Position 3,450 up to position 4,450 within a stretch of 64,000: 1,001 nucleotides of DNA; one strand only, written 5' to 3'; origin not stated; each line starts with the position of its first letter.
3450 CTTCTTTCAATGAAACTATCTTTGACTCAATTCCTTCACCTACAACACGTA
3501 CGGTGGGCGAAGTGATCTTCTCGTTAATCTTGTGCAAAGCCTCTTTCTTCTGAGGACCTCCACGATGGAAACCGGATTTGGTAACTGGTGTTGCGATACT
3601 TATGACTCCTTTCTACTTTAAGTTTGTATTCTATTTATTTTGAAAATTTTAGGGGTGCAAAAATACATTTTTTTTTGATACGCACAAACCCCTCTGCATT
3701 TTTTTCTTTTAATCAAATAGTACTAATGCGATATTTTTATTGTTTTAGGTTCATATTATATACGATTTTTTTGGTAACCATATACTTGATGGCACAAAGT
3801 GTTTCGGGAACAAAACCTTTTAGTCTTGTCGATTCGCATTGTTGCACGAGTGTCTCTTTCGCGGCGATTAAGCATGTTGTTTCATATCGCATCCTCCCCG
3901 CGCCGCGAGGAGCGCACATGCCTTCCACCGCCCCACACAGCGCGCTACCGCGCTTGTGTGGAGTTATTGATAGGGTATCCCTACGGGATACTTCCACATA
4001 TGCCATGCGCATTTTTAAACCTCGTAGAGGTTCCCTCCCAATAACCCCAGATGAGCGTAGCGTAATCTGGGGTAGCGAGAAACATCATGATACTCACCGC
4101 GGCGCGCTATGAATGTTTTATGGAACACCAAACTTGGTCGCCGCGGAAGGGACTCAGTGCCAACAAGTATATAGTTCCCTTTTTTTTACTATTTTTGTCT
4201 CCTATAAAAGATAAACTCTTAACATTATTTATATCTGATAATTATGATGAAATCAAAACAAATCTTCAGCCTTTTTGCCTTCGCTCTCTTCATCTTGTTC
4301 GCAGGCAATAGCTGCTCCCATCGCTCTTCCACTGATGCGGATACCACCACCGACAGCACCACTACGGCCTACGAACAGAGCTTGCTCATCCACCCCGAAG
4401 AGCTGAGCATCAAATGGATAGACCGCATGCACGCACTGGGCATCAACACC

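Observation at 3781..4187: Unassigned ~400-nt structured RNA gene, copy A, with its own promoter box and terminator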

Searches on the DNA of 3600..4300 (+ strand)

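Call 5: search_rna_families(source=window, start=3600, end=4300, threshold=evalue, max_evalue=10, show_alignments=3)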
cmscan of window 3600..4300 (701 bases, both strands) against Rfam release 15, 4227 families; matches with E-value up to 10: 5.
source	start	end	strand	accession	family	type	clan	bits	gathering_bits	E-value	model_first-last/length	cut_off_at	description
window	3963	4045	+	RF03727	mir-3477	Gene; miRNA;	-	21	108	0.25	1-92/92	no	mir-3477 microRNA precursor family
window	3631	3714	+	RF00335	snoZ13_snr52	Gene; snRNA; snoRNA; CD-box;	-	20.4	47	0.58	1-101/101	no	Small nucleolar RNA Z13/snr52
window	4242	4278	-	RF02750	ES003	Gene; sRNA;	-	14.9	37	3.7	1-53/53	no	ES003 sRNA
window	4104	4146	+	RF01613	ceN109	Gene; snRNA; snoRNA; CD-box;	-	13.6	52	7.1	1-67/67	no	Nematode snoRNA ceN109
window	4251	4300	-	RF01306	sR52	Gene; snRNA; snoRNA; CD-box;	-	12.3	50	7.6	1-60/60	no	Small nucleolar RNA sR52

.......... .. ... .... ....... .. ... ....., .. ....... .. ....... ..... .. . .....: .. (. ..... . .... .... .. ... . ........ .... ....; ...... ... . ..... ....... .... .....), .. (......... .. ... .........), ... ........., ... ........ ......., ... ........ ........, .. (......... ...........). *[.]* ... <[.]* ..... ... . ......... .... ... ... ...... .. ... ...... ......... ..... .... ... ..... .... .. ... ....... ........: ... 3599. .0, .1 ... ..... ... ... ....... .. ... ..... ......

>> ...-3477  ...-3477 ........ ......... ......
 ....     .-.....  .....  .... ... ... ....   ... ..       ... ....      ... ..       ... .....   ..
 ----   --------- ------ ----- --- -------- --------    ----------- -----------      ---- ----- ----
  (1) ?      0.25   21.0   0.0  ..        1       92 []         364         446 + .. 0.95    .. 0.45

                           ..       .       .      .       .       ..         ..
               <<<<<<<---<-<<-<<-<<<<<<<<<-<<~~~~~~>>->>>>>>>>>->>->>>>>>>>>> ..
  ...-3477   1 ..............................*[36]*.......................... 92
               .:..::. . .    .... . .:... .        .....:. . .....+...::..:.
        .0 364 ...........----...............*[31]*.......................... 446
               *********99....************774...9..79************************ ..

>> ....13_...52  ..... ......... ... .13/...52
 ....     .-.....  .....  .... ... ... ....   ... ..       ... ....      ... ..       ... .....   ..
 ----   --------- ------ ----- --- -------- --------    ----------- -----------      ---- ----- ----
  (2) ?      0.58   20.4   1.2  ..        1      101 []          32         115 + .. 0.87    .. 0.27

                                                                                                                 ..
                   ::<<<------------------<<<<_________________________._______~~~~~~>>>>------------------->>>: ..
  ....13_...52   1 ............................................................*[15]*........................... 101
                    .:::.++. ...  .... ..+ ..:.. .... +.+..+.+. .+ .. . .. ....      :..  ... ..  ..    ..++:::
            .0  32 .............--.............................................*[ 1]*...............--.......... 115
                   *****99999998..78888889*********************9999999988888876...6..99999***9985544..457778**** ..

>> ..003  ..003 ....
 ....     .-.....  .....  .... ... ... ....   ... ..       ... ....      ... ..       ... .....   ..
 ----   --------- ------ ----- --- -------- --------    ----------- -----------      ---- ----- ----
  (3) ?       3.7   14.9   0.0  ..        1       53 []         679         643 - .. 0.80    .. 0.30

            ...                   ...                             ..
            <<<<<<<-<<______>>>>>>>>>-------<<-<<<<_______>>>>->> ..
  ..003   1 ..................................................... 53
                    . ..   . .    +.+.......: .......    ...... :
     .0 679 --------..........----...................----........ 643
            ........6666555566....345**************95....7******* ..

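Call 11: search_dna_similar(query=window:3772-4187:+, collection=plasmids, mode=distant, max_evalue=0.001)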
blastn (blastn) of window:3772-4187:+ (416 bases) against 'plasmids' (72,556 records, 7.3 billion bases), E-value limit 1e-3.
No match.

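Call 12: search_dna_similar(query=window:3772-4187:+, collection=phages, mode=distant, max_evalue=0.001)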
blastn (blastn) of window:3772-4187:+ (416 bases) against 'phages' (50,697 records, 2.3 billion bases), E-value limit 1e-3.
No match.

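Call 50: build_rna_model(alignment_id=A6)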
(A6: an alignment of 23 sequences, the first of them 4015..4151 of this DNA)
Model R1 built from alignment A6 (23 sequences, 140 columns); structure: RNAalifold consensus.
model positions 138; base pairs 25; branch points 2; effective number of sequences 1.98; information 0.59 bits per position. Calibrated on 0.2 Mb of random sequence (short: E-values are rough).
structure used (alignment columns):
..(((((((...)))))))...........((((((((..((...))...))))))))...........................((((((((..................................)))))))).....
